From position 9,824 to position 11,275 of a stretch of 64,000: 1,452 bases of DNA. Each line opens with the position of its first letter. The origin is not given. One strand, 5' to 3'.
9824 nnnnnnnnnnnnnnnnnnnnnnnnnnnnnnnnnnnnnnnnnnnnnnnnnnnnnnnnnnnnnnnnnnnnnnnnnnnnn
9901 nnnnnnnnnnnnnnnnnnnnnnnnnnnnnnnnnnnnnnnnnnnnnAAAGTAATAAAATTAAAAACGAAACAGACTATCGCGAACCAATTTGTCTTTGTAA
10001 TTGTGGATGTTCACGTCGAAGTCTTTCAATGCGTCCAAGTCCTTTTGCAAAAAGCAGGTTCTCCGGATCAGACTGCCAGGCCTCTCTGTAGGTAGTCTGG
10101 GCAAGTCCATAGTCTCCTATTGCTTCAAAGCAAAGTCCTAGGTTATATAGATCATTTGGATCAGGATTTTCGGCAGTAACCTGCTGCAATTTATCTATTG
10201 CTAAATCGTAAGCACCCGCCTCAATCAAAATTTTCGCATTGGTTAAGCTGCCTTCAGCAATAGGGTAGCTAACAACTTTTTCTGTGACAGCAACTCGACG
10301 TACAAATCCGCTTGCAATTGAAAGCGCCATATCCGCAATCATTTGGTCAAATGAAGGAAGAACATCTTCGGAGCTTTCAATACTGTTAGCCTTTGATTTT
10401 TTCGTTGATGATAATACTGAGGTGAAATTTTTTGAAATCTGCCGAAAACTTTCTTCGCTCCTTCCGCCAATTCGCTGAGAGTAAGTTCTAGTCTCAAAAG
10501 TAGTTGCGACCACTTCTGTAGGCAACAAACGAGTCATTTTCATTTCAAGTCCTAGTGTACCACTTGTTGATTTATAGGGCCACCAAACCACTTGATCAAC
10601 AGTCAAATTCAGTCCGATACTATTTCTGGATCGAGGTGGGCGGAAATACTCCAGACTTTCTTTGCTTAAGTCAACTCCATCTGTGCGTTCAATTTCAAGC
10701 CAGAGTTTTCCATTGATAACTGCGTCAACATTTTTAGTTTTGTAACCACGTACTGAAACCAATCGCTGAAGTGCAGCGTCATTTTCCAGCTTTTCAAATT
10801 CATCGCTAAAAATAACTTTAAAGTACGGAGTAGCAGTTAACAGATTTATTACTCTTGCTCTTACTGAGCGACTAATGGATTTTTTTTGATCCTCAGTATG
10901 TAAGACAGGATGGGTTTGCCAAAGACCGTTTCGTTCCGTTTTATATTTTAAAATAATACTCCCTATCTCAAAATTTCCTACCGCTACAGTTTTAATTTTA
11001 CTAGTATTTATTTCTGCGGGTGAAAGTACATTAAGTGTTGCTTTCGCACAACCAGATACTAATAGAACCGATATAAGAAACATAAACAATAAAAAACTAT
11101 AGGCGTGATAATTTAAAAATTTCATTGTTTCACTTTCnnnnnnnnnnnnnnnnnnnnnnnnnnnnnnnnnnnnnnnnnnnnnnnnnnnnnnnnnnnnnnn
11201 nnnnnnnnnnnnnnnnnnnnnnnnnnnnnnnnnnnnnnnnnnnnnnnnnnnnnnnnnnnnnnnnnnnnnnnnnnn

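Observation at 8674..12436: Three tandem, co-oriented paralogous lipoproteins sharing a C-terminal ISPY + TPR module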

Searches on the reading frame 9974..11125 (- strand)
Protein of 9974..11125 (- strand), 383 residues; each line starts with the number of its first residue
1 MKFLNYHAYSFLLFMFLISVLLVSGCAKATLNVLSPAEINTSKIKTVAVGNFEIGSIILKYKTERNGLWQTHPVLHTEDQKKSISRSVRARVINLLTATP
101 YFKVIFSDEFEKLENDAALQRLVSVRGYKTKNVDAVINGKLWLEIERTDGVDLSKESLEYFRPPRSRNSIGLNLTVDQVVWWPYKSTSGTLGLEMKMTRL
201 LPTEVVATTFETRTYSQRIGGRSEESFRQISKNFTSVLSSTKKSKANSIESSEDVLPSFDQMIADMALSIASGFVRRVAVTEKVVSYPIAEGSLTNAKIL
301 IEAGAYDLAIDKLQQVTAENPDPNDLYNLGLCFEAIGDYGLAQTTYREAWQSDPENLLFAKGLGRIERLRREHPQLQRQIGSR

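Call 3: search_protein_families(library=pfam, proteins=[window:9974-11125:-], max_evalue=1)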
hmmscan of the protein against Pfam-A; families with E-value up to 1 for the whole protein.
window:9974-11125:- (383 aa): 11 families
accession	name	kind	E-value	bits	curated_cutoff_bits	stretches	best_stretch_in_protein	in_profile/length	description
PF13174.12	TPR_6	-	9.9e-06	26.3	26.3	1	326-355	3-32/33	Tetratricopeptide repeat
PF13432.12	TPR_16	-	2e-05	25.4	32.7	2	295-355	2-63/65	Tetratricopeptide repeat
PF14559.12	TPR_19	-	2.3e-05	25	25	1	300-323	35-58/68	Tetratricopeptide repeat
PF07719.23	TPR_2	-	3.7e-05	23.9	27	1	325-356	3-34/34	Tetratricopeptide repeat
PF25063.1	ARM_TT21_C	-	0.0002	21.7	35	1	289-354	94-160/209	Tetratricopeptide repeat protein 21 C-terminal ARM domain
PF00515.34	TPR_1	-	0.0018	18.5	27.8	1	326-355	4-33/34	Tetratricopeptide repeat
PF13428.12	TPR_14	-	0.0021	19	23.5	1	325-365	3-43/44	Tetratricopeptide repeat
PF13176.12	TPR_7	-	0.0036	17.7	27.9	0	326-348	2-24/36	Tetratricopeptide repeat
PF13181.12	TPR_8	-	0.0052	17.3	25.7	1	326-356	4-34/34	Tetratricopeptide repeat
PF13414.12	TPR_11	-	0.023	14.8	26.8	1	298-335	2-40/42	TPR repeat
PF13424.12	TPR_12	-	0.052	14.2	30.1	1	326-349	48-71/77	Tetratricopeptide repeat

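Call 4: search_protein_families(library=ncbifam, proteins=[window:9974-11125:-], max_evalue=1)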
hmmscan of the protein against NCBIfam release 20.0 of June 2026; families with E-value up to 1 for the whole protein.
window:9974-11125:- (383 aa): 6 families
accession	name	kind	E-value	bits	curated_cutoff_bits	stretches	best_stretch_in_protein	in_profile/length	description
NF040959.1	MamA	equivalog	0.00029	20.4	200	1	293-364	108-180/204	magnetosome protein MamA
TIGR02521.1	type_IV_pilW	equivalog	0.0037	16.8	154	1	301-356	42-98/234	type IV pilus biogenesis/stability protein PilW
NF040561.1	PrimPol_Msp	equivalog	0.031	12.8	200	1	291-359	26-94/515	CRISPR-associated primase-polymerase type A1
TIGR02795.1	tol_pal_ybgF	equivalog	0.039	14.5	90.1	1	296-355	8-71/119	tol-pal system protein YbgF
NF033758.1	gliding_GltE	equivalog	0.069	12.1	225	1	296-355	262-322/411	adventurous gliding motility TPR repeat lipoprotein GltE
NF047731.1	tRNAMtaseTaw3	equivalog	0.092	12.4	200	1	67-152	64-144/185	tRNA(Phe) 7-((3-amino-3-carboxypropyl)-4-demethylwyosine(37)-N(4))-methyltransferase Taw3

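Call 9: search_solved_structures(query=window:9974-11125:-, max_evalue=10, show_alignments=1)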
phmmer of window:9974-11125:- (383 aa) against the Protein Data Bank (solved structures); distinct sequences matched with E-value up to 10: 33.
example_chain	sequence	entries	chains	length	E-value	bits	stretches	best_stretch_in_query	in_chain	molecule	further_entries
7obi_A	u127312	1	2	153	6.4e-07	32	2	299-372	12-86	CTPR-rv4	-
9qhb_A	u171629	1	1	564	2.5e-06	30.1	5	301-366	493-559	Engineered tetratricopeptide repeat protein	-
8bu0_A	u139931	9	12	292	3.9e-06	29.4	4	301-365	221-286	Consensus tetratricopeptide repeat protein | Crystal structure of an 8-repeat consensus TPR superhelix with Zinc. | Monomer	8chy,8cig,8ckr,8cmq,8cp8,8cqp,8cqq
6vfi_B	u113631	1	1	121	4.3e-05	26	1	301-366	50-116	O43_dn18B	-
8ump_A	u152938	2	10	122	6e-05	25.5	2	298-356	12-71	T33-ml35-redesigned-TPR-domain-fold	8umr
6vfh_A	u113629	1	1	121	0.00016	24.1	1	301-360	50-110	T33_dn10A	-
9qhc_A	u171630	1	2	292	0.00017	24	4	301-357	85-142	Engineered tetratricopeptide repeat protein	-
6v8e_A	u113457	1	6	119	0.00018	23.9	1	301-367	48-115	Designed protein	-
6vl6_B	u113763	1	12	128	0.00026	23.4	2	299-357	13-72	T33_dn2B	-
1na0_A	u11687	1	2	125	0.00028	23.3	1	301-367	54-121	designed protein CTPR3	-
5hrz_A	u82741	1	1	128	0.00061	22.2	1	300-368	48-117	TPR domain protein 1na0C3_3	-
4xi0_A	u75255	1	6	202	0.00075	21.9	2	316-358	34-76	Magnetosome protein MamA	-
5lfl_A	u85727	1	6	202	0.00086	21.7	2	317-358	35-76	Magnetosome protein MamA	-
5lfm_A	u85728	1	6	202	0.0012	21.3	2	296-373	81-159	Magnetosome protein MamA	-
1na3_A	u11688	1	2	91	0.0023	20.3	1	301-367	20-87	designed protein CTPR2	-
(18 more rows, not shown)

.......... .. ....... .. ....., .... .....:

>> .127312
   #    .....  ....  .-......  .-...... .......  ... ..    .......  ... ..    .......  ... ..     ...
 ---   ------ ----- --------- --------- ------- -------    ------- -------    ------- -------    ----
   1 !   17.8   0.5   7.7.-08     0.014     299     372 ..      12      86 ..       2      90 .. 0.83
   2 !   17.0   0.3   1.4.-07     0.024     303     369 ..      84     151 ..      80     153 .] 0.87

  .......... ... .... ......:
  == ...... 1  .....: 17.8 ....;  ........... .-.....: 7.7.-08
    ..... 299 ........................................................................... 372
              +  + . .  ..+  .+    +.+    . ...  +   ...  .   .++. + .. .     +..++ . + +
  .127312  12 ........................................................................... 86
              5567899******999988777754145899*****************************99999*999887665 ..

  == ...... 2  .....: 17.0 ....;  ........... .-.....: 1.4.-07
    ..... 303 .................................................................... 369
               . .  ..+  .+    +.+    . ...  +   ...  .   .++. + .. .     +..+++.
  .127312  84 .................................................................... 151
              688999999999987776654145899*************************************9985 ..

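Call 12: find_homologous_proteins(query=window:9974-11125:-)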
Query window:9974-11125:- (383 aa): 282 proteins with E <= 0.001 among 6026 candidates; the best 120 are listed.
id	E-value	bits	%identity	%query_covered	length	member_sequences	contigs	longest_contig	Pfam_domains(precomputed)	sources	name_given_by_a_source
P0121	1.6e-247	838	99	100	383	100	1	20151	PF14559.13,PF13432.13,PF13174.13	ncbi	-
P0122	9.2e-247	836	99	100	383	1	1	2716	PF14559.13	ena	-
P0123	2.1e-246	835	99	100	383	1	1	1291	PF14559.13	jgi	-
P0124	7.4e-246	833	99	100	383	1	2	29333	PF14559.13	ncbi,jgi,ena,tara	tara:strand:+ start:301 stop:1452 length:1152 start_codon:yes stop_codon:yes gene_type:complete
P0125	1.4e-245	832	98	100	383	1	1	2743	PF14559.13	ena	-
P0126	1.9e-245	831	98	100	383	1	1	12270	PF14559.13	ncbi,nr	ncbi:MAG: hypothetical protein QGG68_05060 [SAR324 cluster bacterium]|nr:hypothetical protein [SAR32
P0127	2.6e-245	831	98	100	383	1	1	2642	PF14559.13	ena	-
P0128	2.7e-245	831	98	100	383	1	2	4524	PF14559.13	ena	-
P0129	3.2e-245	831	98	100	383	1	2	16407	PF14559.13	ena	-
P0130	5.0e-245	830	98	100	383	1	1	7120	PF14559.13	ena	-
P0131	5.1e-245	830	98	100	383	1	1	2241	PF14559.13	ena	-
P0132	1.0e-244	829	98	100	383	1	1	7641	PF14559.13,PF13174.13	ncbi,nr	ncbi:MAG: tetratricopeptide repeat protein [SAR324 cluster bacterium]|nr:tetratricopeptide repeat pr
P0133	1.3e-244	829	98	100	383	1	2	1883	PF13174.13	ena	-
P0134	1.9e-244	828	98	100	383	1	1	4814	PF14559.13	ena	-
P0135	2.1e-244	828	98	100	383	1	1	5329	PF14559.13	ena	-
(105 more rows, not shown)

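Call 29: predict_structure(alignment_id=A2)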
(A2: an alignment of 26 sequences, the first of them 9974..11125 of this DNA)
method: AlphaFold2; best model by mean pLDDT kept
length: 383 residues; sequences in the alignment: 26
mean_pLDDT: 37.3   pTM: 0.28
mean pLDDT of the five models: 37.3, 36.0, 35.3, 33.9, 33.6
residues with pLDDT >= 90: 0; 70-90: 13; 50-70: 39; < 50: 331
segments of 3 or more residues with pLDDT < 50: 24-44, 46-67, 72-74, 94-309, 323-371, 373-383
pLDDT, mean of each block of 10 residues (from residue 1): 67 75 40 31 46 46 46 50 52 48 36 26 24 44 36 24 26 22 22 22 21 23 34 30 29 31 42 35 26 31 39 55 47 38 33 36 42 44 29
secondary structure, 60 per line:
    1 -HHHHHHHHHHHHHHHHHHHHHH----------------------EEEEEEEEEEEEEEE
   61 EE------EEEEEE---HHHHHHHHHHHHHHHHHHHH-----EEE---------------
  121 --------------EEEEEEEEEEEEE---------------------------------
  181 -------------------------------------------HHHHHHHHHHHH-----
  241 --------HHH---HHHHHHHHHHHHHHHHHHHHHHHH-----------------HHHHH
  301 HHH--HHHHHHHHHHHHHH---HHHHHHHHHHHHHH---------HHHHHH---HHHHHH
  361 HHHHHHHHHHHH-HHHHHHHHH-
elements in order: H2-23 E46-62 E69-74 H78-97 E103-105 E135-147 H224-235 H255-278 H296-303 H306-319 H323-336 H346-351 H355-372 H374-382

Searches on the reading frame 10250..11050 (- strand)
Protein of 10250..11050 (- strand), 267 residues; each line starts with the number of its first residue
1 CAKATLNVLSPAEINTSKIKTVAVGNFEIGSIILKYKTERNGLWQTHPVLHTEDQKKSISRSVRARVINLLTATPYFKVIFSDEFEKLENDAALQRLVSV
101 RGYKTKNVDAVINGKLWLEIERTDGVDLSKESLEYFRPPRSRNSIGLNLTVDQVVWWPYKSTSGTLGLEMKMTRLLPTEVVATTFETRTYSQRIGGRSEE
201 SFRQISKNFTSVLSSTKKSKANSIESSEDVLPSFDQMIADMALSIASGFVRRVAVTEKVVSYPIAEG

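Call 36: search_solved_structures(query=A4, max_evalue=10, show_alignments=3)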
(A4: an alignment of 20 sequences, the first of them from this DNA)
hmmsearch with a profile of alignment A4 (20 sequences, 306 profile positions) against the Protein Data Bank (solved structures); distinct sequences matched with E-value up to 10: 2.
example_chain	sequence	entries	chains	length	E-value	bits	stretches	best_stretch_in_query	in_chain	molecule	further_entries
5wlc_NA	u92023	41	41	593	0.11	14.7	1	24-105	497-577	Mpp10 | U3 small nucleolar RNA-associated protein MPP10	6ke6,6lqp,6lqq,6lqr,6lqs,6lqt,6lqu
5wyj_MC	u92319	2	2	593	0.17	14.1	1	24-105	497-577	Mpp10,U3 small nucleolar RNA-associated protein MPP10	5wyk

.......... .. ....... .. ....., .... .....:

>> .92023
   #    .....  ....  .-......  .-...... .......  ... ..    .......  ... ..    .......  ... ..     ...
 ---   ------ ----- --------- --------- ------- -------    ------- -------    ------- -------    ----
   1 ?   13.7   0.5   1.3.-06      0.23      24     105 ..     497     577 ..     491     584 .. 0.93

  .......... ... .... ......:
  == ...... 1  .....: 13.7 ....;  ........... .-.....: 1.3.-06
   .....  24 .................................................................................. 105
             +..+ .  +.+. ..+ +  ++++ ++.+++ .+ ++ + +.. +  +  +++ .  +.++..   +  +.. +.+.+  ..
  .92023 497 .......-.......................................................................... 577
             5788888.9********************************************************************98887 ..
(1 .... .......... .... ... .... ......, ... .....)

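Call 41: search_protein_representatives(alignment_id=A4)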
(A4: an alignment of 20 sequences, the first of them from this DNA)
Query: 20 sequences, 306 profile positions. Proteins with E-value up to 0.001 (for the whole library): 67; up to 1e-10: 50; up to 1e-30: 26. The best 67 are listed.
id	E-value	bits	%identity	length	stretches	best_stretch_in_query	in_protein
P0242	3.7e-148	508.9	-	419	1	1-306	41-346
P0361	4.0e-89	315.0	-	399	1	1-306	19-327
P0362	3.2e-88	312.1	-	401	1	1-304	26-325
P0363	1.0e-80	287.4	-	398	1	1-306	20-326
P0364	2.3e-68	246.9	-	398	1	1-306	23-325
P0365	1.0e-67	244.8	-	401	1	1-305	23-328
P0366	2.9e-67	243.3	-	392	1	2-306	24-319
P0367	7.9e-66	238.5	-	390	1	4-306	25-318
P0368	2.2e-63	230.5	-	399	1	2-306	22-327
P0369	3.8e-62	226.5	-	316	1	1-293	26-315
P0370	8.2e-62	225.4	-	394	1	1-303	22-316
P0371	3.1e-59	216.9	-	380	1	1-306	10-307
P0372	3.8e-59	216.6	-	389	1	4-306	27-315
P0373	3.0e-57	210.4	-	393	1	1-306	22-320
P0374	2.0e-55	204.4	-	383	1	1-306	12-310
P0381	1.1e-35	139.5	-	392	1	1-306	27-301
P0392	1.6e-23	99.6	-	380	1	1-306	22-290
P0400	6.5e-16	74.6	-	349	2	2-213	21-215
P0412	9.2e-09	51.1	-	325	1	9-306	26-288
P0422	5.2e-05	38.8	-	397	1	1-294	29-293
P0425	3.1e-04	36.3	-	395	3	167-214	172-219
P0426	7.0e-04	35.1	-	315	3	1-30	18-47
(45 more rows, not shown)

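Call 88: search_protein_families(library=pfam, proteins=[P0381, P0392, P0400, P0412, P0422, P0425, P0426], max_evalue=0.05)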
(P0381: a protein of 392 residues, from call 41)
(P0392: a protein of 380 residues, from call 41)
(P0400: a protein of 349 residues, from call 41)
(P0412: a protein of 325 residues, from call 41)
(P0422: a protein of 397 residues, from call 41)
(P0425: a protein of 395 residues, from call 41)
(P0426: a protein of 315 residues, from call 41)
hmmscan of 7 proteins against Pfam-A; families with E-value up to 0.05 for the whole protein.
P0381 (392 aa): 6 families
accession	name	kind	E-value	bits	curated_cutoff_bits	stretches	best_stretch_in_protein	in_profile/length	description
PF07719.23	TPR_2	-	0.00077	19.9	27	1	333-366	1-34/34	Tetratricopeptide repeat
PF13424.12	TPR_12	-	0.00087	19.9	30.1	1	314-360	25-72/77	Tetratricopeptide repeat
PF13432.12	TPR_16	-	0.00094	20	32.7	1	306-359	4-57/65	Tetratricopeptide repeat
PF00515.34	TPR_1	-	0.0011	19.1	27.8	1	335-366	3-34/34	Tetratricopeptide repeat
PF13176.12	TPR_7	-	0.0099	16.4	27.9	1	336-366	2-34/36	Tetratricopeptide repeat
PF13414.12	TPR_11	-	0.014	15.5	26.8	1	306-347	1-42/42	TPR repeat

P0392 (380 aa): 2 families
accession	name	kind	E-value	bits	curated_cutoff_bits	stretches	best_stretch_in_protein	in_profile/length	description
PF00515.34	TPR_1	-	0.013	15.7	27.8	1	324-350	5-31/34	Tetratricopeptide repeat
PF13428.12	TPR_14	-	0.049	14.8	23.5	0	324-353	5-34/44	Tetratricopeptide repeat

P0400 (349 aa): 1 family
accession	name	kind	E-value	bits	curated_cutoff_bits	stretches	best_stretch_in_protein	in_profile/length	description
PF19867.5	DUF6340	-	0.004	16.8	26.4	1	195-284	143-235/258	Family of unknown function (DUF6340)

P0412 (325 aa): 0 families

P0422 (397 aa): 2 families
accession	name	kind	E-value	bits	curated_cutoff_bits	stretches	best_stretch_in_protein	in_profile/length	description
PF13424.12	TPR_12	-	0.042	14.5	30.1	0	319-363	26-72/77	Tetratricopeptide repeat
PF13176.12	TPR_7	-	0.044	14.3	27.9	0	310-336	6-32/36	Tetratricopeptide repeat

P0425 (395 aa): 0 families

P0426 (315 aa): 8 families
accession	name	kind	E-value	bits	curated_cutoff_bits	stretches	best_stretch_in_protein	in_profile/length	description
PF13432.12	TPR_16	-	0.00014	22.7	32.7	1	218-284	3-64/65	Tetratricopeptide repeat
PF07719.23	TPR_2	-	0.00069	20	27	0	267-283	17-33/34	Tetratricopeptide repeat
PF00515.34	TPR_1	-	0.00096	19.3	27.8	0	267-282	17-32/34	Tetratricopeptide repeat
PF13414.12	TPR_11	-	0.0027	17.8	26.8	0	267-284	10-27/42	TPR repeat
PF13181.12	TPR_8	-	0.015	15.9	25.7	0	267-284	17-34/34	Tetratricopeptide repeat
PF13176.12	TPR_7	-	0.016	15.7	27.9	0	221-246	8-35/36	Tetratricopeptide repeat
PF13424.12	TPR_12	-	0.021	15.4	30.1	0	216-281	7-75/77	Tetratricopeptide repeat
PF12895.13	ANAPC3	-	0.038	14.7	27.2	0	219-264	30-79/82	Anaphase-promoting complex, cyclosome, subunit 3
